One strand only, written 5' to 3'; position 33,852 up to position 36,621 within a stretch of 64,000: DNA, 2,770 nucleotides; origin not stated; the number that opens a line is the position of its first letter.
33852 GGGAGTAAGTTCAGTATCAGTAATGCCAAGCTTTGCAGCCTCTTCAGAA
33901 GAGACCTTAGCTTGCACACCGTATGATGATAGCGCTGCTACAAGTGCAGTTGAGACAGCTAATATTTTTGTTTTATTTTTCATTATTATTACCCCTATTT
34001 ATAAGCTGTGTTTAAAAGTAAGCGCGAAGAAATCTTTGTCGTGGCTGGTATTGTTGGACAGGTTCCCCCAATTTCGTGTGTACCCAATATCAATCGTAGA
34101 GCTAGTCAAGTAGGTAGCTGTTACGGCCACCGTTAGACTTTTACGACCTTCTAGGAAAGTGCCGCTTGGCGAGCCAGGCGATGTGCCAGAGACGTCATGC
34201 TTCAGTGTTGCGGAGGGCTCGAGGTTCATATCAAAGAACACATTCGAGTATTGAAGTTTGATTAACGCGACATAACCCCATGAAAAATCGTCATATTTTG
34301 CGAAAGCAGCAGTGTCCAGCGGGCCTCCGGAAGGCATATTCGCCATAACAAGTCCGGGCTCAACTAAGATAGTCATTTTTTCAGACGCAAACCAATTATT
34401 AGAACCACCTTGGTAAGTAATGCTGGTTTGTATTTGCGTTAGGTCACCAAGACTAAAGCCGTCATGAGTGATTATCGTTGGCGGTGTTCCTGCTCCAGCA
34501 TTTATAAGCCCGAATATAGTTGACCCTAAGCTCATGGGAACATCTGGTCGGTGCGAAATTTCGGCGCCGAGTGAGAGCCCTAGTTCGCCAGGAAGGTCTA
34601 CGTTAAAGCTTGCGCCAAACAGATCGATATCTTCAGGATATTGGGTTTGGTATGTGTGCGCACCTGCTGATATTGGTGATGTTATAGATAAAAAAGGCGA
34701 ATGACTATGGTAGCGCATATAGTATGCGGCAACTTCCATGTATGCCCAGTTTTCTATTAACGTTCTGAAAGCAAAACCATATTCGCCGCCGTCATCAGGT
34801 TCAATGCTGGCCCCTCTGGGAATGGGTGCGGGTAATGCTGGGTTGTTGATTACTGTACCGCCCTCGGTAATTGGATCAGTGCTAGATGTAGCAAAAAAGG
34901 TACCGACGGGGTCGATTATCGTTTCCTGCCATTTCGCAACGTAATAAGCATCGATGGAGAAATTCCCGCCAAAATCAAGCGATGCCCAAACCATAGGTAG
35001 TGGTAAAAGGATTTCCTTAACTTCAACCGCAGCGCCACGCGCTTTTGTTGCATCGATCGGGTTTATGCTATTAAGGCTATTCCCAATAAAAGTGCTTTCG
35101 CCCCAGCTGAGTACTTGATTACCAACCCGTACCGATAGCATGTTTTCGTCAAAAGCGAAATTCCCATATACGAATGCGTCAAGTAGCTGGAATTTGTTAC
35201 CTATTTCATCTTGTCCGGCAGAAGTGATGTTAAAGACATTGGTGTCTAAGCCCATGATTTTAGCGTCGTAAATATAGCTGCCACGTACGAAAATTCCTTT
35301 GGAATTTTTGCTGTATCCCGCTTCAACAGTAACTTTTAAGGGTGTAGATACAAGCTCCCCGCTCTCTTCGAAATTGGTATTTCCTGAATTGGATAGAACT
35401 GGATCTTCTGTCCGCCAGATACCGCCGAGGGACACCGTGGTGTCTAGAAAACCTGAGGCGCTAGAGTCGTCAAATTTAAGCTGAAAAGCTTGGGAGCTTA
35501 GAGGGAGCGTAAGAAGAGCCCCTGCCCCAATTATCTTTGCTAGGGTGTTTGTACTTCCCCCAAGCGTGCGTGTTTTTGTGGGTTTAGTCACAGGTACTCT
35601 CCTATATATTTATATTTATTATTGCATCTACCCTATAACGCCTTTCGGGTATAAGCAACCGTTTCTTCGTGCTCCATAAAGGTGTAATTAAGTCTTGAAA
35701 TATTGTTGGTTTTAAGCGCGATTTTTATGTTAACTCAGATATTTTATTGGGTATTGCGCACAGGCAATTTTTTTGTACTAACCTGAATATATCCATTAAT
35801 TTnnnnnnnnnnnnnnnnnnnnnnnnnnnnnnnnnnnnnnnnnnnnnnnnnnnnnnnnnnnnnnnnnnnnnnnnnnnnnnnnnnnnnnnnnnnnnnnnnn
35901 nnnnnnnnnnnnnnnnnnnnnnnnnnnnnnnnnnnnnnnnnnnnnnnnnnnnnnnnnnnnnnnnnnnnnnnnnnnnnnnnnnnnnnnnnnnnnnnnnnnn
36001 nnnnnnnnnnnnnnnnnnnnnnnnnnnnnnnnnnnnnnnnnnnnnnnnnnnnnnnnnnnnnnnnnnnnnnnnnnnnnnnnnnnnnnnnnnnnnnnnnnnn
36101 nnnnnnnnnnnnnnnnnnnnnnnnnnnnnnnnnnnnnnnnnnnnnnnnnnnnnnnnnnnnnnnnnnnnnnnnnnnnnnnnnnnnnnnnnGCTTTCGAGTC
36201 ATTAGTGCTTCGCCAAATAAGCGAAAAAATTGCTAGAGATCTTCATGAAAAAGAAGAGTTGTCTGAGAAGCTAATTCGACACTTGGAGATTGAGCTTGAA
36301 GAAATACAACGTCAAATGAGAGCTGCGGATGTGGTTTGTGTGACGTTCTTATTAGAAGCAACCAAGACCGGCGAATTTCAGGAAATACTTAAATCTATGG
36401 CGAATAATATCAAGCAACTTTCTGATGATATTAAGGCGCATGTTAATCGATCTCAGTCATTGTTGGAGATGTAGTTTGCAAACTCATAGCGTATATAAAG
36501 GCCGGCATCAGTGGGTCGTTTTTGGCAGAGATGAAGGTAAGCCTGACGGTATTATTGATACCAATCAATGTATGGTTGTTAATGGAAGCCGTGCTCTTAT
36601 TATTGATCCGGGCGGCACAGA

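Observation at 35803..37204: Sensor-less, degenerate chemoreceptor-like coiled coil translationally coupled to a flavodiiron/MBL-like metalloprotein (ODP-type sensor pair?)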

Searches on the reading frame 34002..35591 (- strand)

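Call 82: search_protein_families(library=pfam, proteins=[window:34002-35591:-], max_evalue=0.00001)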
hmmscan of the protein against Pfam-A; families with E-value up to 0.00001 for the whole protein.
window:34002-35591:- (530 aa): 1 family
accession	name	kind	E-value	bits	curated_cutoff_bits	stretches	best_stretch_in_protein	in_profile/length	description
PF06980.17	DUF1302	-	2.3e-124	416.8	23.2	1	20-529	5-540/541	Protein of unknown function (DUF1302)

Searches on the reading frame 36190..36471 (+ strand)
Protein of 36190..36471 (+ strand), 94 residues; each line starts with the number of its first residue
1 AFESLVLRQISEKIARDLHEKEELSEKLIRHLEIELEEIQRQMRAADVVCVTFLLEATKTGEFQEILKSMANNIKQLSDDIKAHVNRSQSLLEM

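Call 73: search_solved_structures(query=A4, max_evalue=1, show_alignments=3)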
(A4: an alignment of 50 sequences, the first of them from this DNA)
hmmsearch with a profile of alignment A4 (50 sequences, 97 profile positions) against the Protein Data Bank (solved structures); distinct sequences matched with E-value up to 1: 29.
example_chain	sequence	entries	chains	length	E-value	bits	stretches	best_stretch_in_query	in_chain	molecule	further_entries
3ur1_C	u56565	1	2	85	8.6e-06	29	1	25-94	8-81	Methyl-accepting chemotaxis protein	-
3g6b_A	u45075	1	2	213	1.2e-05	28.5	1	5-93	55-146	Methyl-accepting chemotaxis protein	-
4jpb_B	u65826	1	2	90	1.8e-05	27.9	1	25-94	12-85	Methyl-accepting chemotaxis protein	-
3g67_A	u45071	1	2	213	2.7e-05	27.4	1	5-93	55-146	Methyl-accepting chemotaxis protein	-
8a3k_UNK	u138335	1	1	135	0.0006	23.1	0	24-82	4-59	sc-apCC-4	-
6s18_A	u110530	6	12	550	0.00078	22.7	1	7-94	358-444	Aromatic acid chemoreceptor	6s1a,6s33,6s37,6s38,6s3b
8qae_A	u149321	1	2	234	0.0009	22.5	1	21-81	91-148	sc-apCC-6-SLLA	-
2ch7_B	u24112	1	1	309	0.00095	22.4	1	5-93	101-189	METHYL-ACCEPTING CHEMOTAXIS PROTEIN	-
3ja6_H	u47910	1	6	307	0.00096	22.4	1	5-93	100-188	Methyl-accepting chemotaxis protein 2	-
2ch7_A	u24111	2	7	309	0.0012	22.1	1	5-93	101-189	METHYL-ACCEPTING CHEMOTAXIS PROTEIN | Methyl-accepting chemotaxis protein 2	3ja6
8j0h_A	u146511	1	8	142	0.0059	19.9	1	9-83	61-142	Uncharacterized protein C4H3.06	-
9r1j_A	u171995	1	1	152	0.012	18.9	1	22-82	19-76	sc-apCC-4-NR-1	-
9r1n_A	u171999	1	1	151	0.067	16.5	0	60-82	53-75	sc-apCC-4-DPH-2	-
3fav_B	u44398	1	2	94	0.084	16.2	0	6-43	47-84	6 kDa early secretory antigenic target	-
1wa8_B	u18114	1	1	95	0.087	16.1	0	6-43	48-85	6 KDA EARLY SECRETORY ANTIGENIC TARGET (ESAT-6)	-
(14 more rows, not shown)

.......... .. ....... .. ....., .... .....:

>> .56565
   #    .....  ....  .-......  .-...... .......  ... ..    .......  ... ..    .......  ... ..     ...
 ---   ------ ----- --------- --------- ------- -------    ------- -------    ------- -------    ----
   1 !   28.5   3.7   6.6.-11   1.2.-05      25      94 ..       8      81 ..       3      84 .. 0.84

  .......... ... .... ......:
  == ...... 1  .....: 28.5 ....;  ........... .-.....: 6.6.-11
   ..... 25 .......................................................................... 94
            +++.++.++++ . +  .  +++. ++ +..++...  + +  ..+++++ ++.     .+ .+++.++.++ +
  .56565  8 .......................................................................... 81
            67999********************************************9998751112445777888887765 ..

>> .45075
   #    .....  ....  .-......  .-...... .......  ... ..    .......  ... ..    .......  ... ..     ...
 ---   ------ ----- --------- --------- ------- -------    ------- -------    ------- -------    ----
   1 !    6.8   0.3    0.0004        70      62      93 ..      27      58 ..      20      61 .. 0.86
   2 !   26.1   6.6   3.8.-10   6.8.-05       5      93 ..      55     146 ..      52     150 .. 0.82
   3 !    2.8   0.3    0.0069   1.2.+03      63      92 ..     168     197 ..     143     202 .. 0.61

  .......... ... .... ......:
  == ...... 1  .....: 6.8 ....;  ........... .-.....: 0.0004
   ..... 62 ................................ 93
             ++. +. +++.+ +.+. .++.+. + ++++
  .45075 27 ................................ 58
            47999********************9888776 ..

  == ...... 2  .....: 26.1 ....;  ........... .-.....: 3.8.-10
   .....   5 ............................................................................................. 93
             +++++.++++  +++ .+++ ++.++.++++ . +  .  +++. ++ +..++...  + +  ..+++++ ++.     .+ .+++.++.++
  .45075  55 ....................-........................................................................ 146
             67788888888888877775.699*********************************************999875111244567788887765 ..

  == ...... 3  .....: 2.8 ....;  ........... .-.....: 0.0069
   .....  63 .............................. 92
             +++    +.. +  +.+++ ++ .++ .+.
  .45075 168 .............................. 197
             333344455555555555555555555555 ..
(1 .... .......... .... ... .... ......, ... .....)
